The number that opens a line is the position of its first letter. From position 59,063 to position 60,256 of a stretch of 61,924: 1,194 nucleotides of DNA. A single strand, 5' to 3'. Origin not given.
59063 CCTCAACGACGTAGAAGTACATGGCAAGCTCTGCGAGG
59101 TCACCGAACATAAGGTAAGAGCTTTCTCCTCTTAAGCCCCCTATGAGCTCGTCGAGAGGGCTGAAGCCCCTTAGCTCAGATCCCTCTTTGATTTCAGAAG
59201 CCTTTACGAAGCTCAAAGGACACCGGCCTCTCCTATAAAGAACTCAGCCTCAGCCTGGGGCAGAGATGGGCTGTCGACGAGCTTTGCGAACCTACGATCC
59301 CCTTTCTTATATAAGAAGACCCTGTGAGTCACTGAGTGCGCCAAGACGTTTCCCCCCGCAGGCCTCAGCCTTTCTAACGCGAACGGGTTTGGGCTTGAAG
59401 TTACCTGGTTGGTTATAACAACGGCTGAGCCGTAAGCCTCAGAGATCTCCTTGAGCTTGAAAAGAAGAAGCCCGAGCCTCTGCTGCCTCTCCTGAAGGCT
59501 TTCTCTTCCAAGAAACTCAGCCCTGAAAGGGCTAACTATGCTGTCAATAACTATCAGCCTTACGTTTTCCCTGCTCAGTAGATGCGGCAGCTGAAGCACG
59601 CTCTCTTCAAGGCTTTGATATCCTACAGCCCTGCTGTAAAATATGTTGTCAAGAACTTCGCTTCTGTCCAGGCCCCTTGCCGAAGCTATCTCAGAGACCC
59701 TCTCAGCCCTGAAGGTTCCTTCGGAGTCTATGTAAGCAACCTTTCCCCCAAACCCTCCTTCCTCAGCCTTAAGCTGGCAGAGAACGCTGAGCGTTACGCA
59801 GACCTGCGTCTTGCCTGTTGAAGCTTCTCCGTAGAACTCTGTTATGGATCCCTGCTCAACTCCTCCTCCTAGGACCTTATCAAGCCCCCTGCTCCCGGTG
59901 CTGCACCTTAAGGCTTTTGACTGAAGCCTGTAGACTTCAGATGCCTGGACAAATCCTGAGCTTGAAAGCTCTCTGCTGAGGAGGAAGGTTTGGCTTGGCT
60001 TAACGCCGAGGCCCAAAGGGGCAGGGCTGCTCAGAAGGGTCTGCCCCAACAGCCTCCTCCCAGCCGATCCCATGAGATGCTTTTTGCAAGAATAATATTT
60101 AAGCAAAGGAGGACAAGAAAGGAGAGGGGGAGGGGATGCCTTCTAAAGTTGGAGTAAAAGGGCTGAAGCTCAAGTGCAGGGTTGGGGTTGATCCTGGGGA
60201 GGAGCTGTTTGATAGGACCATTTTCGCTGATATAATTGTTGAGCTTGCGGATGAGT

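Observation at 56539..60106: Translationally coupled operon: HhH-less RadA-type recombinase, P-loop-less RecA-fold paralog, exonuclease-less family-B polymerase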

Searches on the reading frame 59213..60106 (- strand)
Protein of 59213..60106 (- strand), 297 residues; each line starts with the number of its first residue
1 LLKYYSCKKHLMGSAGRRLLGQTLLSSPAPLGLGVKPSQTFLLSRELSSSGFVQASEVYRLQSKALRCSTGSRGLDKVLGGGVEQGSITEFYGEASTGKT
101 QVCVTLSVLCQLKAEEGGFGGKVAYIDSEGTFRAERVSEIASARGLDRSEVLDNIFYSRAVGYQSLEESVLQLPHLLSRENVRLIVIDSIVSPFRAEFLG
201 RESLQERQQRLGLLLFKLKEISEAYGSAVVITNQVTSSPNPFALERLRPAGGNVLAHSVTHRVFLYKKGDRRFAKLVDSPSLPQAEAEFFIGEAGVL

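Call 3: search_protein_families(library=pfam, proteins=[window:59213-60106:-], max_evalue=0.1)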
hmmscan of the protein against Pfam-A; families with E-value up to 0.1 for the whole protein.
window:59213-60106:- (297 aa): 4 families
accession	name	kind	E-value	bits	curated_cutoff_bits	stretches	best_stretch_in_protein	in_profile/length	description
PF08423.17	Rad51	-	6.9e-75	251.9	22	1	63-296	3-241/244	Rad51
PF00154.27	RecA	-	3.6e-10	40.2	27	1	67-235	32-188/262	recA bacterial DNA recombination protein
PF13481.12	AAA_25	-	4.8e-09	36.5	27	1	75-235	22-190/195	AAA domain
PF06745.19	ATPase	-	1.4e-06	28.3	26.6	1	69-239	2-168/231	KaiC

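Call 4: search_protein_families(library=ncbifam, proteins=[window:59213-60106:-], max_evalue=0.1)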
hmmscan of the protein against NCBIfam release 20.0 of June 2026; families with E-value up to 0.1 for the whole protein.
window:59213-60106:- (297 aa): 16 families
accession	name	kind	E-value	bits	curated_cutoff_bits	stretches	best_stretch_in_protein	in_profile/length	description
NF003301.0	PRK04301.1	equivalog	2.1e-81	273.5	259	1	50-296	65-313/316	DNA repair and recombination protein RadA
TIGR02238.1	recomb_DMC1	equivalog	2.1e-76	257.1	447.7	1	46-296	56-311/314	meiotic recombinase Dmc1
TIGR02236.1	recomb_radA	equivalog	7.8e-76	255.4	361.15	1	45-296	54-309/311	DNA repair and recombination protein RadA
TIGR02239.1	recomb_RAD51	equivalog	2.5e-74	250.2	478.05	1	44-296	54-311/316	DNA repair protein RAD51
TIGR02237.1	recomb_radB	equivalog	1.8e-34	119.5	172.4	1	75-295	1-208/210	DNA repair and recombination protein RadB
NF006861.0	PRK09361.1-1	equivalog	5.1e-25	88.4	278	1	68-296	5-227/235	DNA repair and recombination protein RadB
TIGR02012.1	tigrfam_recA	equivalog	2e-09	37.2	325.3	1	68-235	36-191/321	recombinase RecA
TIGR03881.1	KaiC_arch_4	hypoth_equivalog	1.1e-06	28.6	247.8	1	67-193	2-93/231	KaiC domain-containing protein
TIGR00416.1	sms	equivalog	7.2e-06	25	403.05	1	62-197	70-186/454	DNA repair protein RadA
TIGR03878.1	thermo_KaiC_2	hypoth_equivalog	1.1e-05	24.9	232.2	1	77-265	28-202/259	KaiC domain-containing protein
TIGR03880.1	KaiC_arch_3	hypoth_equivalog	1.8e-05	24.4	249.45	1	71-194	1-119/224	KaiC domain-containing protein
NF006799.0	PRK09302.1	equivalog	6.6e-05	21.6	408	1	62-190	249-372/515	circadian clock protein KaiC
NF007072.0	PRK09519.1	equivalog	0.00013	20.4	1024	1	69-200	42-158/790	intein-containing recombinase RecA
NF006320.0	PRK08533.1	equivalog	0.00047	19.8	215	1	74-106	12-44/230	flagellar accessory protein FlaH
NF052589.1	ArlH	equivalog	0.014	15.2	215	0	74-104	8-38/229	archaellum protein ArlH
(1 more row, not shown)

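Call 16: find_homologous_proteins(query=window:59213-60073:-, max_evalue=1e-30)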
Query window:59213-60073:- (286 aa): 666 proteins with E <= 1e-30 among 4160 candidates; the best 120 are listed.
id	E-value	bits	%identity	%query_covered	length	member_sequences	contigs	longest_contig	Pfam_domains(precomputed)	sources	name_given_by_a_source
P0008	1.1e-176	604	99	100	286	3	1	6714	PF06745.20,PF08423.18,PF00154.28,PF13481.13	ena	-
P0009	8.5e-95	335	62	86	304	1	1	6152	PF08423.18,PF00154.28,PF13481.13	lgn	-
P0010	3.9e-93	330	59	89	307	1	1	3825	PF08423.18,PF00154.28,PF13481.13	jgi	-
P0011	7.7e-93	329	62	86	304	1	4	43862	PF08423.18,PF00154.28,PF13481.13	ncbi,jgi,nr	ncbi:MAG: DNA repair and recombination protein RadA [Nitrososphaeria archaeon]|jgi:DNA repair protei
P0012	1.3e-92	328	62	86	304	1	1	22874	PF08423.18,PF00154.28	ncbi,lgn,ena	-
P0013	2.0e-92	328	61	86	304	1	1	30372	PF08423.18,PF00154.28,PF13481.13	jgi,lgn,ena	-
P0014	2.0e-92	328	61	86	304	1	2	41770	PF08423.18,PF00154.28,PF13481.13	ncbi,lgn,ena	-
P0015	4.4e-92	326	61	86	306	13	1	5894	PF08423.18,PF00154.28,PF13481.13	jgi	-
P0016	2.2e-84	301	57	85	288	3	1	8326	PF08423.18,PF00154.28,PF13481.13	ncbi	-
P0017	3.7e-72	261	50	92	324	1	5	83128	PF08423.18,PF00154.28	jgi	jgi:DNA repair protein RadA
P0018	5.4e-71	257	48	93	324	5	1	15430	PF06745.20,PF14520.13,PF08423.18,PF00154.28,PF13481.13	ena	-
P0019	1.9e-69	252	47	92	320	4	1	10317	PF08423.18,PF00154.28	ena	-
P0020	1.2e-68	250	48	89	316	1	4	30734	PF06745.20,PF14520.13,PF08423.18,PF00154.28,PF13481.13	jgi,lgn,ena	-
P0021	2.0e-67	246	49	86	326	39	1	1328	PF06745.20,PF14520.13,PF08423.18,PF00154.28,PF13481.13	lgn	-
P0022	4.4e-66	241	47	89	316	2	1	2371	PF08423.18,PF00154.28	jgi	jgi:DNA repair protein RadA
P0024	1.4e-64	236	50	81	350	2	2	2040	PF06745.20,PF14520.13,PF08423.18,PF00154.28,PF13481.13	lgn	-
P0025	2.7e-64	235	48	87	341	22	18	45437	PF06745.20,PF14520.13,PF08423.18,PF00154.28,PF13481.13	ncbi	ncbi:MAG: DNA repair and recombination protein RadA [Candidatus Nitrosocaldus sp.]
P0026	7.8e-64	234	47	86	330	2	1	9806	PF06745.20,PF14520.13,PF08423.18,PF00154.28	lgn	-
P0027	1.1e-63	233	46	90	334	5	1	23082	PF06745.20,PF14520.13,PF08423.18,PF00154.28,PF13481.13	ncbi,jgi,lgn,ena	-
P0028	1.2e-63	233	45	91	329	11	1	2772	PF06745.20,PF14520.13,PF08423.18,PF00154.28,PF13481.13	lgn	-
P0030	2.2e-63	232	48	86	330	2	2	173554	PF06745.20,PF14520.13,PF08423.18,PF00154.28,PF13481.13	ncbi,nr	ncbi:MAG: DNA repair and recombination protein RadA [archaeon]|nr:DNA repair and recombination prote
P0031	3.1e-63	232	47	88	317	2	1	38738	PF06745.20,PF14520.13,PF08423.18,PF00154.28,PF13481.13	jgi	-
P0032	3.4e-63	232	49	87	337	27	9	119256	PF06745.20,PF03796.22,PF14520.13,PF08423.18,PF00154.28,PF13481.13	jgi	-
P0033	4.5e-63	231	48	86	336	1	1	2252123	PF06745.20,PF08423.18,PF00154.28,PF13481.13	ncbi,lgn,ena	-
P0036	6.4e-63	231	45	87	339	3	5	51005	PF06745.20,PF14520.13,PF08423.18,PF00154.28,PF13481.13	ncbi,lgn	-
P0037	9.7e-63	230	48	88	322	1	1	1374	PF06745.20,PF14520.13,PF08423.18,PF11731.15,PF00154.28,PF13481.13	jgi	-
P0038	9.9e-63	230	45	92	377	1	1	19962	PF06745.20,PF14520.13,PF08423.18,PF00154.28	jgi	jgi:DNA repair protein RadA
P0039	9.9e-63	230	47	93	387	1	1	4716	PF14520.13,PF08423.18,PF00154.28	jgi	-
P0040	1.0e-62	230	47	93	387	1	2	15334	PF14520.13,PF08423.18,PF00154.28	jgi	-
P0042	1.2e-62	230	44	97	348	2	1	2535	PF06745.20,PF14520.13,PF08423.18,PF00154.28,PF13481.13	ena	-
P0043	1.5e-62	230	46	88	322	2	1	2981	PF06745.20,PF14520.13,PF08423.18,PF00154.28,PF13481.13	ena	-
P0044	1.5e-62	230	48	88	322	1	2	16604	PF06745.20,PF14520.13,PF08423.18,PF00154.28,PF13481.13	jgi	jgi:DNA repair protein RadA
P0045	1.9e-62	229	47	93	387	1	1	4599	PF14520.13,PF08423.18,PF00154.28,PF13481.13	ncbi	-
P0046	1.9e-62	229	47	93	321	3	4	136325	PF06745.20,PF14520.13,PF08423.18,PF00154.28,PF13481.13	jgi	-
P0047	2.2e-62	229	47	86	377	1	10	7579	PF06745.20,PF14520.13,PF11798.15,PF08423.18,PF00154.28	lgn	-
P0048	2.2e-62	229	46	90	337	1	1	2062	PF06745.20,PF14520.13,PF08423.18,PF00154.28,PF13481.13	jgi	jgi:DNA repair protein RadA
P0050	3.1e-62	229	47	86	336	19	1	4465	PF06745.20,PF14520.13,PF08423.18,PF00154.28,PF13481.13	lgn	-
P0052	4.0e-62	228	44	94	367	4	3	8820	PF06745.20,PF14520.13,PF08423.18,PF00154.28,PF13481.13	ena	-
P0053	5.2e-62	228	44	97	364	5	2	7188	PF06745.20,PF14520.13,PF08423.18,PF00154.28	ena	-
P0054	6.1e-62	228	46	91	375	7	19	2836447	PF06745.20,PF14520.13,PF11798.15,PF08423.18,PF00154.28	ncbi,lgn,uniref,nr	ncbi:DNA repair and recombination protein RadA [Candidatus Nitrosocosmicus franklandus]|uniref:DNA r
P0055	6.4e-62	228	47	93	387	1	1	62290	PF14520.13,PF08423.18,PF00154.28,PF13481.13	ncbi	-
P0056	7.5e-62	227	45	92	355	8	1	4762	PF06745.20,PF14520.13,PF08423.18,PF00154.28,PF13481.13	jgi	jgi:DNA repair protein RadA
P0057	7.8e-62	227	48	88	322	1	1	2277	PF06745.20,PF14520.13,PF08423.18,PF00154.28,PF13481.13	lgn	-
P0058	8.2e-62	227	47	86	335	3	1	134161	PF06745.20,PF14520.13,PF08423.18,PF00154.28,PF13481.13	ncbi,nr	ncbi:MAG: DNA repair and recombination protein RadA [Thaumarchaeota archaeon]|nr:DNA repair and reco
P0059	9.5e-62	227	47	91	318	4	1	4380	PF06745.20,PF14520.13,PF08423.18,PF00154.28,PF13481.13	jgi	-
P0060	1.3e-61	227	46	86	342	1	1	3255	PF06745.20,PF14520.13,PF08423.18,PF00154.28,PF13481.13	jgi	jgi:DNA repair protein RadA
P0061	1.3e-61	227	45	86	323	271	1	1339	PF06745.20,PF14520.13,PF08423.18,PF00154.28,PF13481.13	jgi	jgi:DNA repair protein RadA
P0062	1.5e-61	226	42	100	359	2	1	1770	PF06745.20,PF14520.13,PF08423.18,PF00154.28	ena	-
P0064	1.9e-61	226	44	86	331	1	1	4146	PF06745.20,PF14520.13,PF08423.18,PF00154.28,PF13481.13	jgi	jgi:DNA repair protein RadA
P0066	2.1e-61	226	46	86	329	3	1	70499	PF14520.13,PF08423.18,PF00154.28,PF13481.13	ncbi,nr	ncbi:MAG: DNA repair and recombination protein RadA [Candidatus Methylarchaceae archaeon HK02M1]|nr:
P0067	2.3e-61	226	44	92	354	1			PF06745.20,PF14520.13,PF08423.18,PF00154.28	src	-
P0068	2.9e-61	225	46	86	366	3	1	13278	PF06745.20,PF14520.13,PF08423.18,PF00154.28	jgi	jgi:DNA repair protein RadA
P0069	3.1e-61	225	45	86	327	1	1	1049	PF06745.20,PF14520.13,PF08423.18,PF00154.28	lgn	-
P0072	4.5e-61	225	45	86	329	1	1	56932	PF06745.20,PF14520.13,PF08423.18,PF00154.28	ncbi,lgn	-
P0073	4.6e-61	225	46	90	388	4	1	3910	PF06745.20,PF14520.13,PF08423.18,PF00154.28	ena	-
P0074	4.8e-61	225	43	97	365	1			PF06745.20,PF14520.13,PF08423.18,PF00154.28,PF13481.13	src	-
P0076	7.2e-61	224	44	87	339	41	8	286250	PF06745.20,PF14520.13,PF08423.18,PF00154.28,PF13481.13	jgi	jgi:DNA repair protein RadA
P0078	7.6e-61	224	46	95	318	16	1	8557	PF06745.20,PF14520.13,PF08423.18,PF00154.28,PF13481.13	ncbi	ncbi:MAG: DNA repair and recombination protein RadA [Thermoproteota archaeon]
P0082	8.9e-61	224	47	86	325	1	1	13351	PF06745.20,PF14520.13,PF08423.18,PF00154.28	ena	-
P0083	1.2e-60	223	46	86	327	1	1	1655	PF06745.20,PF14520.13,PF08423.18,PF00154.28,PF13481.13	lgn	-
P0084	1.6e-60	223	46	86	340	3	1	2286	PF06745.20,PF14520.13,PF08423.18,PF00154.28,PF13481.13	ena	-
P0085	1.7e-60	223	45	92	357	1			PF06745.20,PF14520.13,PF08423.18,PF00154.28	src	-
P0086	1.8e-60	223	45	86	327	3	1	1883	PF06745.20,PF14520.13,PF08423.18,PF00154.28,PF13481.13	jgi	jgi:DNA repair protein RadA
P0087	2.0e-60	223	46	90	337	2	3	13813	PF06745.20,PF14520.13,PF08423.18,PF00154.28,PF13481.13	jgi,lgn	jgi:DNA repair protein RadA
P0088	2.1e-60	223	42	100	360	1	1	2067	PF06745.20,PF14520.13,PF08423.18,PF00154.28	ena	-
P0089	2.4e-60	222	44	87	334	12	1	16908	PF06745.20,PF14520.13,PF08423.18,PF00154.28,PF13481.13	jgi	jgi:DNA repair protein RadA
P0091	2.4e-60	222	44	88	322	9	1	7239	PF06745.20,PF14520.13,PF08423.18,PF00154.28,PF13481.13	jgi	jgi:DNA repair protein RadA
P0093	2.8e-60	222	44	92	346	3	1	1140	PF06745.20,PF14520.13,PF08423.18,PF00154.28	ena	-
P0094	2.9e-60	222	46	86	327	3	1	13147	PF06745.20,PF14520.13,PF08423.18,PF00154.28,PF13481.13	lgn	-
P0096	3.3e-60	222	46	88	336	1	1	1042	PF06745.20,PF14520.13,PF08423.18,PF00154.28,PF13481.13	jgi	-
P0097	3.3e-60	222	44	91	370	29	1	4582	PF06745.20,PF14520.13,PF08423.18,PF00154.28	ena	-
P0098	3.5e-60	222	45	86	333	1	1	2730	PF14520.13,PF08423.18,PF00154.28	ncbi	-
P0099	3.7e-60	222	44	88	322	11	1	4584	PF06745.20,PF14520.13,PF08423.18,PF00154.28,PF13481.13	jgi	-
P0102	5.6e-60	221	47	86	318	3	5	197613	PF14520.13,PF08423.18,PF00154.28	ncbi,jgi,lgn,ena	ncbi:MAG: DNA repair and recombination protein RadA [Candidatus Helarchaeota archaeon]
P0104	6.2e-60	221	45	91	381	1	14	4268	PF06745.20,PF14520.13,PF08423.18,PF00154.28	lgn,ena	-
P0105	9.0e-60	221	44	91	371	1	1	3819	PF06745.20,PF14520.13,PF08423.18,PF00154.28,PF13481.13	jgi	jgi:DNA repair protein RadA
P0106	9.1e-60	221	44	86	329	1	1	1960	PF06745.20,PF14520.13,PF08423.18,PF00154.28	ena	-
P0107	1.2e-59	220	44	94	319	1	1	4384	PF06745.20,PF14520.13,PF08423.18,PF00154.28,PF13481.13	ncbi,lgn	ncbi:MAG: DNA repair and recombination protein RadA [Promethearchaeota archaeon]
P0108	1.4e-59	220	45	86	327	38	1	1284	PF06745.20,PF14520.13,PF00005.34,PF08423.18,PF00154.28,PF13481.13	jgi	jgi:DNA repair protein RadA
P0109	1.6e-59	220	44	92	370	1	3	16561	PF06745.20,PF14520.13,PF08423.18,PF00154.28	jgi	jgi:DNA repair protein RadA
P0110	1.7e-59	220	45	91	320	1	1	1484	PF06745.20,PF14520.13,PF08423.18,PF00154.28,PF13481.13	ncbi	-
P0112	1.9e-59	219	45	86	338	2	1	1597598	PF14520.13,PF08423.18,PF00154.28,PF13481.13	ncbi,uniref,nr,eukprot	ncbi:putative Meiotic recombination protein DMC1 [Monocercomonoides exilis]|uniref:putative Meiotic 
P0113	2.0e-59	219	42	86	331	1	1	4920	PF06745.20,PF14520.13,PF08423.18,PF00154.28,PF13481.13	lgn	-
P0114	3.6e-59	219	44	86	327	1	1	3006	PF06745.20,PF14520.13,PF08423.18,PF00154.28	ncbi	-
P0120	4.9e-59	218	45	86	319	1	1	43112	PF06745.20,PF14520.13,PF08423.18,PF11731.15,PF00154.28,PF00633.30,PF13481.13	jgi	jgi:DNA repair protein RadA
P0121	5.3e-59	218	45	86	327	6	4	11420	PF06745.20,PF14520.13,PF08423.18,PF00154.28,PF13481.13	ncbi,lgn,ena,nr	ncbi:MAG TPA: DNA repair and recombination protein RadA [Nitrososphaera sp.]|nr:DNA repair and recom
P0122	5.5e-59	218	44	88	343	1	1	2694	PF06745.20,PF14520.13,PF08423.18,PF00154.28,PF13481.13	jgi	jgi:DNA repair protein RadA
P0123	6.1e-59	218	48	86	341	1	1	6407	PF06745.20,PF14520.13,PF08423.18,PF00154.28,PF13481.13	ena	-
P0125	6.4e-59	218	45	86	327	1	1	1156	PF06745.20,PF14520.13,PF08423.18,PF00154.28,PF13481.13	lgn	-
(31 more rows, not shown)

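Call 19: find_encoding_contigs(protein=P0016, flank=6000, max_places=2)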
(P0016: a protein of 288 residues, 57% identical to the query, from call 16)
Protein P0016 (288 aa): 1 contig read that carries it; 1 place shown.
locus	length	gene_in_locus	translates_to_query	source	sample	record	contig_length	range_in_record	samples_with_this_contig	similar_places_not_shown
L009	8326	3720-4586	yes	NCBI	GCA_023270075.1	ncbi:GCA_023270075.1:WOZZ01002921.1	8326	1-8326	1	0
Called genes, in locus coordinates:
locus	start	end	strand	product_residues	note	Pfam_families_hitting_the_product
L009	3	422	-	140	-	?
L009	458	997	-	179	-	-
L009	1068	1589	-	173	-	PF13489:Methyltransf_23 (faint), PF01728:FtsJ (faint), PF13649:Methyltransf_25 (weak)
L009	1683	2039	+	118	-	PF03551:PadR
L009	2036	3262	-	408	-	PF07690:MFS_1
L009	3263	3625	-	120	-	-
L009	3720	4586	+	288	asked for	PF00154:RecA_N (weak), PF08423:Rad51, PF13481:AAA_25 (weak)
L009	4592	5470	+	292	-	-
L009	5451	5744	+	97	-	-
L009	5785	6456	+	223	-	-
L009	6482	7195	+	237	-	PF00136:DNA_pol_B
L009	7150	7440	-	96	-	PF25213:HVO_A0261_N (faint)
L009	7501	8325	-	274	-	?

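Call 20: find_encoding_contigs(protein=P0017, flank=6000, max_places=2)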
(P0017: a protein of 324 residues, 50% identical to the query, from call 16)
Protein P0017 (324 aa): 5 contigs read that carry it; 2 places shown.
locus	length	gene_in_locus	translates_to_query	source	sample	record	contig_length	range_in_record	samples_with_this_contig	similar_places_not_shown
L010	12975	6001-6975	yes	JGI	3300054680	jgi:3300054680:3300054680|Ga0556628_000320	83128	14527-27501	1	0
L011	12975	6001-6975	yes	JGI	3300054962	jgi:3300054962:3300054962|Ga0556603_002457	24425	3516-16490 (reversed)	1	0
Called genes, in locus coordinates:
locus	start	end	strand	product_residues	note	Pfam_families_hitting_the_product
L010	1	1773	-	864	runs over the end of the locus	PF00496:SBP_bac_5, PF08308:PEGA (faint), PF13620:CarboxypepD_reg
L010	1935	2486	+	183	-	-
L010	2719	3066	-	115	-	-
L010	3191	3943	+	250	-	PF00106:adh_short, PF08659:KR, PF01370:Epimerase, PF13561:adh_short_C2, PF16363:GDP_Man_Dehyd (weak)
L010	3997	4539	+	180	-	PF01242:PTPS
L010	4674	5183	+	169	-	PF06508:QueC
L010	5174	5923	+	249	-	PF02649:GCHY-1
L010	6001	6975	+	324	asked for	PF00154:RecA_N, PF08423:Rad51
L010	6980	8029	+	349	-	PF26485:DUF8156 (weak)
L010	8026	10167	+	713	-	PF00136:DNA_pol_B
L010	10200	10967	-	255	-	-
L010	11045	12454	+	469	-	PF07969:Amidohydro_3, PF01979:Amidohydro_1 (faint)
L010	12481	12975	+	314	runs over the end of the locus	PF00005:ABC_tran, PF13304:AAA_21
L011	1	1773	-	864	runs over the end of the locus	PF00496:SBP_bac_5, PF08308:PEGA (faint), PF13620:CarboxypepD_reg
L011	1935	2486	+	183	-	-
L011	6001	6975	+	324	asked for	PF00154:RecA_N, PF08423:Rad51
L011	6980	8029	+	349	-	PF26485:DUF8156 (weak)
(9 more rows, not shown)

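Call 21: find_encoding_contigs(protein=P0018, flank=6000, max_places=2)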
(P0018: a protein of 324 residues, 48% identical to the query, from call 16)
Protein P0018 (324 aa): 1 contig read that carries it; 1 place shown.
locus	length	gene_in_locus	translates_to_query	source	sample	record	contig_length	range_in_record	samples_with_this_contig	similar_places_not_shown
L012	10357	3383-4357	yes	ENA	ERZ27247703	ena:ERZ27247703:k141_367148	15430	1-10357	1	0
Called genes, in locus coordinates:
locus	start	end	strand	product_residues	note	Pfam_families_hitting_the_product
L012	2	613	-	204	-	?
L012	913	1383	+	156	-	PF09719:C_GCAxxG_C_C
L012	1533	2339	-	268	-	PF08843:AbiEii (weak)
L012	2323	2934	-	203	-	PF09952:AbiEi_2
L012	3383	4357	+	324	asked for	PF14520:HHH_5 (weak), PF00154:RecA_N (weak), PF08423:Rad51, PF13481:AAA_25 (weak), PF06745:ATPase (faint)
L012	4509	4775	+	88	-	PF26485:DUF8156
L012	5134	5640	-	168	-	-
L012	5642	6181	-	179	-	-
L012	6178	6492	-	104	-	-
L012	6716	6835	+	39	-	-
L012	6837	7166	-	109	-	-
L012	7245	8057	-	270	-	-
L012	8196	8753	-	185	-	PF00352:TBP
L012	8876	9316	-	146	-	PF04033:DUF365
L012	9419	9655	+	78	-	-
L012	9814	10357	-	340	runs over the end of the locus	PF18135:Type_ISP_C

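Call 45: search_solved_structures(query=window:59213-60073:-, max_evalue=1e-20, show_alignments=1)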
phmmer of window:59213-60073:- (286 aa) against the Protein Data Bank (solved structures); distinct sequences matched with E-value up to 1e-20: 63 (the best 60 are shown).
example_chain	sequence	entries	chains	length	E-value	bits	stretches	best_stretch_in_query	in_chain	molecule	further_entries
6tw4_A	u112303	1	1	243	3.3e-63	217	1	56-285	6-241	DNA repair and recombination protein RadA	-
1pzn_A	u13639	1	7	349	1.1e-62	215.3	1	34-285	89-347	DNA repair and recombination protein rad51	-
8uvw_B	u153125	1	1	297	2.3e-61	210.9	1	37-285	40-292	Breast cancer type 2 susceptibility protein, DNA repair protein RAD51 homolog 1 fusion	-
7c9a_A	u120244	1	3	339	3.6e-61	210.3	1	33-285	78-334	DNA repair protein RAD51 homolog 1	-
6tuu_A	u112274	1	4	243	7.8e-61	209.2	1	56-285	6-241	DNA repair and recombination protein RadA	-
9zzr_F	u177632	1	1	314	2.3e-60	207.6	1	33-285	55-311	DNA repair protein RAD51 homolog 1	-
9zzr_R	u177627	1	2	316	2.4e-60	207.6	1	33-285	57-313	DNA repair protein RAD51 homolog 1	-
9zzr_W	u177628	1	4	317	2.4e-60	207.6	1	33-285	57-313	DNA repair protein RAD51 homolog 1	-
5jzc_A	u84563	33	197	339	2.9e-60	207.3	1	33-285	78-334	DNA repair protein RAD51 homolog 1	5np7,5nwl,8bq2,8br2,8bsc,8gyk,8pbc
8jnd_K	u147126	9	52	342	3e-60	207.3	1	33-285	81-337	DNA repair protein RAD51 homolog 1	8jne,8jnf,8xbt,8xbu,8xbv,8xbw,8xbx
7ej6_B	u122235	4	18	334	6.1e-60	206.3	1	36-285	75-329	HLJ1_G0016300.mRNA.1.CDS.1 | Meiotic recombination protein DMC1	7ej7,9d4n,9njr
9ui4_C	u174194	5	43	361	9e-60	205.7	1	33-285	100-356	DNA repair protein RAD51 homolog 1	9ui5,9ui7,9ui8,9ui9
5h1b_A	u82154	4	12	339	1.1e-59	205.5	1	33-285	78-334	DNA repair protein RAD51 homolog 1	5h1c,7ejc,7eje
2bke_A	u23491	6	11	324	2.4e-58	201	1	25-285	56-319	DNA REPAIR AND RECOMBINATION PROTEIN RADA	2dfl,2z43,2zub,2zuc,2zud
8uvw_D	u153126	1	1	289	1.3e-57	198.7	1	53-285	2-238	DNA repair protein RAD51 homolog 1,Breast cancer type 2 susceptibility protein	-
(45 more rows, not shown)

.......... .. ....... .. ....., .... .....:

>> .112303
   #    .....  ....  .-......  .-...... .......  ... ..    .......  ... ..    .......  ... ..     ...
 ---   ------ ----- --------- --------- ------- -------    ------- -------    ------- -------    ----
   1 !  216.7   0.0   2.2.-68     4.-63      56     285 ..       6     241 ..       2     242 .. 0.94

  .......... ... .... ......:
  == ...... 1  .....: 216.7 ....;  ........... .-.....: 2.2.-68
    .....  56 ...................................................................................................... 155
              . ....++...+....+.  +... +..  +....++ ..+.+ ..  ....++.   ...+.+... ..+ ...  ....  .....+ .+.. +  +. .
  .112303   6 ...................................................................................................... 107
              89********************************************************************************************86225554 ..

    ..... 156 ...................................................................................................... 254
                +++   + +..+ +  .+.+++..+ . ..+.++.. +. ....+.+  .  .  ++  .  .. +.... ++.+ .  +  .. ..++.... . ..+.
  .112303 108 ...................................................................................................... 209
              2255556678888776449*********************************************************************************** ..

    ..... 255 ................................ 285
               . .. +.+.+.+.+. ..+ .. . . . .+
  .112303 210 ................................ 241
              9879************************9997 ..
